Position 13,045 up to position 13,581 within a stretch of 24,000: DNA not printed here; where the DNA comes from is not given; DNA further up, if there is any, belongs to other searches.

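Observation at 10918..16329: Complete miniature type II CRISPR-Cas locus: 747-aa Cas9-like effector, anti-repeat, array, cas1-cas2-cas4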

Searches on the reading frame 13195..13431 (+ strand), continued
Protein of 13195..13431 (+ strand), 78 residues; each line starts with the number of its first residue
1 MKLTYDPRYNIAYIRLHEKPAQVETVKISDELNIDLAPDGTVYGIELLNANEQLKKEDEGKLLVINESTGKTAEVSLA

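Call 78: search_protein_families(library=padloc, proteins=[P0018, L029:3-470:+, L029:474-1454:+, L029:1490-1756:+], max_evalue=0.001)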
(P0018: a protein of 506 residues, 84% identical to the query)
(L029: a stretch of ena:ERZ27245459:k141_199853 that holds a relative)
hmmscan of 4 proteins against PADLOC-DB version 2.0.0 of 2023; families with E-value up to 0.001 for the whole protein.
P0018 (506 aa): 15 families
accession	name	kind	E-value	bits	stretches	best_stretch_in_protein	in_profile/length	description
PDLC01673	Cas12f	-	1.9e-29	101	1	21-475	137-501/507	CAS-V-F; effector__SPE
PDLC01677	Cas12f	-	2.4e-29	100.7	1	57-475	164-501/506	Cas14b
PDLC00932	Cas12u3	-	1.4e-27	95.1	1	60-482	49-395/398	Cas12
PDLC01699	Cas12f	-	3.7e-25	87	1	107-481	67-397/399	CAS-V-F; effector__SPE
PDLC01039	Csx1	-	1.5e-19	68.7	1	117-471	16-308/315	found elsewhere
PDLC01691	Cas12f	-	2.2e-18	65.3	1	11-471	10-326/332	CAS-V-F; effector__SPE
PDLC01668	Cas12e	-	2.2e-12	44.4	1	277-444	525-679/776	CAS-V-E; effector__SPE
PDLC01670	Cas12e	-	2.2e-12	44.4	1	277-444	525-679/776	Cas12e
PDLC00931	Cas12u2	-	8.5e-12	43.2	1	258-484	213-438/445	Cas12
PDLC01689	Cas12f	-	1e-11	42.8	1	263-467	277-463/471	CAS-V-F; effector__SPE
PDLC01672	Cas12f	-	1.7e-11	41.8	1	341-481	351-485/486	CAS-V-F; effector__SPE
PDLC00933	Cas12u4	-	1.9e-06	25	1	379-474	352-439/488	Cas12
PDLC01654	Cas12b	-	2.2e-06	24.8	1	352-489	490-626/664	CAS-V-B; effector__SPE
PDLC01656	Cas12b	-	2.2e-06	24.8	1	352-489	490-626/664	Cas12b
PDLC01700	Cas12f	-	7.5e-06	23.1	1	379-473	338-423/458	CAS-V-F; effector__SPE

L029:3-470:+ (155 aa): 16 families
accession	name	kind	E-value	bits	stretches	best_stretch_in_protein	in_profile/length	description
PDLC01771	Cas4b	-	8.8e-57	189.8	1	2-154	9-159/162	-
PDLC02086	Cas4b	-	4e-51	171.2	1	2-154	8-160/161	-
PDLC01611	Cas4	-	3.2e-50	168.5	1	1-154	4-157/158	"CAS-I,CAS-II,CAS-III,CAS-IV,CAS-V,CAS-VI; acquisition_associated"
PDLC01772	Cas4b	-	5.8e-33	112.7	1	2-155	11-163/164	-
PDLC01447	Cas4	-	2.3e-32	110.7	1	2-154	10-158/161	"CAS-I,CAS-II,CAS-III,CAS-IV,CAS-V,CAS-VI; acquisition_associated"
PDLC00943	Cas4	-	1.5e-21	75.2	1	2-154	6-179/180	CRISPR-associated protein Cas4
PDLC01250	Cas4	-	1.2e-20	72.5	1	2-154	6-168/168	"CAS-I,CAS-II,CAS-III,CAS-IV,CAS-V,CAS-VI; acquisition_associated"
PDLC00944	Cas4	-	2.9e-19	67.9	1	2-154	6-177/177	Cas4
PDLC02085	Cas4a2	-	2.6e-13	48.7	1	51-153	61-161/166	-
PDLC01773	Cas4c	-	3.8e-09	34.3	1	70-153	110-193/229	-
PDLC01747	Cas1g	-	7.1e-09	32.8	1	65-153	86-176/523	-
PDLC02036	Cas4d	-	1.9e-08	32.6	1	4-153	28-178/181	-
PDLC01774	Cas4c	-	1.2e-06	26.4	1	65-153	99-190/213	-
PDLC02034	Cas4d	-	1.9e-06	25.7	1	73-153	99-180/192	-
PDLC02083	Cas4_II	-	3.1e-05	22.5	1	60-153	84-183/186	-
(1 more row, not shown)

L029:474-1454:+ (326 aa): 31 families (the best 25 are shown)
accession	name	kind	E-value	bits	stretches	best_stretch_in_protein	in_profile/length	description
PDLC01742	Cas1b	-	3.8e-146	484.7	1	1-326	1-326/326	-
PDLC02065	Cas1b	-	3e-137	455.5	1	1-326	1-329/329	-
PDLC01335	Cas1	-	4.8e-137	454.6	1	5-323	2-315/315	"CAS-I,CAS-II,CAS-III,CAS-IV,CAS-V,CAS-VI; acquisition_1"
PDLC00927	Cas1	-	1.6e-95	318.1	1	6-319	3-325/327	CRISPR-associated endonuclease Cas1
PDLC00928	Cas1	-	1.1e-94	315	1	3-314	1-314/315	Cas1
PDLC01248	Cas1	-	1.7e-94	314.6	1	4-315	2-289/289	"CAS-I,CAS-II,CAS-III,CAS-IV,CAS-V,CAS-VI; acquisition_1"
PDLC01449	Cas1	-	1e-92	308.4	1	4-317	3-284/285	"CAS-I,CAS-II,CAS-III,CAS-IV,CAS-V,CAS-VI; acquisition_1"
PDLC01608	Cas1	-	5.3e-86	286.5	1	5-280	2-275/276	"CAS-I,CAS-II,CAS-III,CAS-IV,CAS-V,CAS-VI; acquisition_1"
PDLC01249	Cas1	-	4.6e-72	240.5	1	6-258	2-246/246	"CAS-I,CAS-II,CAS-III,CAS-IV,CAS-V,CAS-VI; acquisition_1"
PDLC02025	Cas1d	-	1.3e-67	226.6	1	10-322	10-313/316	-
PDLC01743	Cas1c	-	8.4e-53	177.7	1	10-322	13-334/337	-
PDLC01747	Cas1g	-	1.9e-51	173.2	1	10-315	206-512/523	-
PDLC01334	Cas1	-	1e-50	170.9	1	11-322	12-335/336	"CAS-I,CAS-II,CAS-III,CAS-IV,CAS-V,CAS-VI; acquisition_1"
PDLC00923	Cas1c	-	1e-50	170.9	1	11-322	13-338/340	"CRISPR-associated endonuclease Cas1, subtype I-C/DVULG"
PDLC02067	Cas1b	-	2.7e-47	159.8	1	10-316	208-523/533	-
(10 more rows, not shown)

L029:1490-1756:+ (88 aa): 19 families
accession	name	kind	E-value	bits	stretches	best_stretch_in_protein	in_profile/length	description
PDLC01749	Cas2b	-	1e-32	110.5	1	3-88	2-87/87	-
PDLC02076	Cas2b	-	1.5e-28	97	1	3-88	2-87/87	-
PDLC01338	Cas2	-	1.1e-26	91.2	1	5-81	2-76/76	"CAS-I,CAS-II,CAS-III,CAS-IV,CAS-V,CAS-VI; acquisition_2"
PDLC01443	Cas2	-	1.5e-26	90.7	1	3-86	2-84/86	"CAS-I,CAS-II,CAS-III,CAS-IV,CAS-V,CAS-VI; acquisition_2"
PDLC00936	Cas2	-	1e-21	75.2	1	4-80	1-81/83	Cas2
PDLC01649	Cas2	-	3.4e-21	73.4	1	3-68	2-67/70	"CAS-I,CAS-II,CAS-III,CAS-IV,CAS-V,CAS-VI; acquisition_2"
PDLC02027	Cas2d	-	5.6e-18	63.2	1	4-82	3-82/89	-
PDLC01748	Cas2_IIIa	-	8e-16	56.4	1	3-70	2-69/88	-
PDLC01750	Cas2b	-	1.1e-15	55.9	1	3-81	2-79/86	-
PDLC01251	Cas2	-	1.2e-15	55.6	1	3-81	2-80/84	"CAS-I,CAS-II,CAS-III,CAS-IV,CAS-V,CAS-VI; acquisition_2"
PDLC01756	Cas2g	-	2.9e-15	54.1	1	4-81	6-86/96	-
PDLC01751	Cas2c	-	3.6e-15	54.3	1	4-83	3-87/95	-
PDLC00935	Cas2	-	4e-14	50.8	1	3-81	2-85/96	CRISPR-associated endonuclease Cas2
PDLC02074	Cas2_IIIb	-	1.9e-12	45.1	1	4-69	3-68/86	-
PDLC02078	Cas2b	-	2.2e-09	35.1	1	3-71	4-72/94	-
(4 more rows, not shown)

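Call 79: search_solved_structures(query=P0018, max_evalue=0.01)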
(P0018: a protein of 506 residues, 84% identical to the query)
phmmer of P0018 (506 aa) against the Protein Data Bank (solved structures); distinct sequences matched with E-value up to 0.01: 11.
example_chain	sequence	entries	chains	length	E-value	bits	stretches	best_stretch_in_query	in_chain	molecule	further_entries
8j1j_A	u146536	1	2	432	1.6e-17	66.7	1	233-478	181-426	Transposase IS605 OrfB C-terminal domain-containing protein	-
8j12_A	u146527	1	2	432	3.5e-17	65.6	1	233-478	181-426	Transposase IS605 OrfB C-terminal domain-containing protein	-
8j3r_A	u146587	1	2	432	2.5e-16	62.8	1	233-478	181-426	Transposase IS605 OrfB C-terminal domain-containing protein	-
7wju_A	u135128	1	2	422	3.9e-16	62.1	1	233-478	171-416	OrfB_Zn_ribbon domain-containing protein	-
8dzj_A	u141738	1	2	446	4.8e-16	61.8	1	233-478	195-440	OrfB_Zn_ribbon domain-containing protein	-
9nzq_A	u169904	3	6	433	2e-10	43.3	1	230-481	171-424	Cas12f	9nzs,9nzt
8xyc_A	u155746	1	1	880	5.6e-08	35.2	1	263-416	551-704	dVemCas12e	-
9nzp_A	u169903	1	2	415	2.4e-07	33.1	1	240-482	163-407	IS200/IS605 family element transposase accessory protein TnpB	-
8y2i_A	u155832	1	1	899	2.2e-06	30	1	262-432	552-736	dLesCas12e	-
7l48_A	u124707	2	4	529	2.5e-06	29.7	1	259-471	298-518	Cas12f | Cas12f1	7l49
7c7l_A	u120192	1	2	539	1.7e-05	27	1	280-471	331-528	CRISPR-associated protein Cas14a.1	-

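Call 81: find_homologous_proteins(query=P0018, max_evalue=1e-20)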
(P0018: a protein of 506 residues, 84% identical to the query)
Query P0018 (506 aa): 16 proteins with E <= 1e-20 among 8000 candidates.
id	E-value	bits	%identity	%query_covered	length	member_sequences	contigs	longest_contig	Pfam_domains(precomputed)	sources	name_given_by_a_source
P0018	0.0e+0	1136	100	100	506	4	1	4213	PF07282.19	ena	-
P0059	1.1e-273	926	83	98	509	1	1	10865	PF07282.19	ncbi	-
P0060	1.9e-271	919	82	98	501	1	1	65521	PF07282.19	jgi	jgi:putative transposase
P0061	1.7e-243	827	81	89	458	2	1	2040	PF07282.19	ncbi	-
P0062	1.3e-242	824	76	94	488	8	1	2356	PF07282.19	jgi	-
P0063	2.0e-242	823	74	98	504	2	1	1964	PF01385.26,PF07282.19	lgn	-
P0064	2.5e-235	800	70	98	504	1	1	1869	PF07282.19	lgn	-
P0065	9.3e-216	735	65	98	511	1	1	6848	PF07282.19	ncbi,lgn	-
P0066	4.2e-161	555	51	99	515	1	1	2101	PF07282.19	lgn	-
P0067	1.9e-153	530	48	98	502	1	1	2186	PF18516.8,PF07282.19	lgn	-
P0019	1.9e-126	441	46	93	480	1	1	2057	PF01385.26,PF07282.19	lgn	-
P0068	1.0e-110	389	46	81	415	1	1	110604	PF07282.19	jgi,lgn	-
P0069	4.4e-84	301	38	96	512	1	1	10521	PF07282.19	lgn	-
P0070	1.5e-64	237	30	94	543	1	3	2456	PF07282.19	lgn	-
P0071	1.5e-27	115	29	99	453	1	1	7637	PF18516.8,PF07282.19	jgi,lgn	jgi:IS605 OrfB family transposase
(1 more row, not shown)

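Call 83: find_encoding_contigs(protein=P0059, flank=8000, max_places=3)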
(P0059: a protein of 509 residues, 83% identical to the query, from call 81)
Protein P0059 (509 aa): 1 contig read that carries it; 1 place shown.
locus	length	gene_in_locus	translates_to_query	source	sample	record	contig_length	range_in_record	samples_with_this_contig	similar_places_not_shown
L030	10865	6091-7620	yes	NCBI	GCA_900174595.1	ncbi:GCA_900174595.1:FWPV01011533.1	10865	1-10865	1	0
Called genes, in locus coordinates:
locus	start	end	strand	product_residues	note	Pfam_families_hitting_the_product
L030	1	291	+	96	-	?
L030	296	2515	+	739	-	PF18019:Cas3_HD (weak), PF00270:DEAD, PF00271:Helicase_C (weak), PF22590:Cas3-like_C_2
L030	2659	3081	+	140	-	PF01909:NTP_transf_2, PF18765:Polbeta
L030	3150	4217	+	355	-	PF02732:ERCC4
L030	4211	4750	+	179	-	PF01930:Cas_Cas4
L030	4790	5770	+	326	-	PF01867:Cas_Cas1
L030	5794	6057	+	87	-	PF09827:CRISPR_Cas2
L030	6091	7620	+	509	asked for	PF07282:Cas12f1-like_TNB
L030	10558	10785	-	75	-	-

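Call 84: find_encoding_contigs(protein=P0060, flank=8000, max_places=3)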
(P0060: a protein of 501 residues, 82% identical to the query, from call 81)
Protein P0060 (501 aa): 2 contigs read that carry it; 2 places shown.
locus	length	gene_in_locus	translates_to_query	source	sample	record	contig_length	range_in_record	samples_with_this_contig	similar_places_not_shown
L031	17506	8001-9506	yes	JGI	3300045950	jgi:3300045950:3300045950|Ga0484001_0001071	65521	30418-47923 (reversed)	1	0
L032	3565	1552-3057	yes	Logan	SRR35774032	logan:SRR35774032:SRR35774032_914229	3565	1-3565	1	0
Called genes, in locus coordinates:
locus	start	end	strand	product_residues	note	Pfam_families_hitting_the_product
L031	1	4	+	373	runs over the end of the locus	-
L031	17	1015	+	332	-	PF01905:DevR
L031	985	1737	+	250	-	PF09704:Cas_Cas5d (weak)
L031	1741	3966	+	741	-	PF00270:DEAD, PF00271:Helicase_C (weak), PF22590:Cas3-like_C_2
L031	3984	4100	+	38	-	-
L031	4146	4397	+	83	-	PF04014:MazE_antitoxin (weak)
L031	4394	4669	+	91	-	-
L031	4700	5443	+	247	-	PF03695:UPF0149, PF02810:SEC-C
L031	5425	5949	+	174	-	PF01930:Cas_Cas4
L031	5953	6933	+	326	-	PF01867:Cas_Cas1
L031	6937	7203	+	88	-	PF09827:CRISPR_Cas2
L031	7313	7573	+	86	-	PF02604:PhdYeFM_antitox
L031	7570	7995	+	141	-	PF01850:PIN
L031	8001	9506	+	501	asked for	PF07282:Cas12f1-like_TNB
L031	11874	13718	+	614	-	PF18812:PBECR3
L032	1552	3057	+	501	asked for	PF07282:Cas12f1-like_TNB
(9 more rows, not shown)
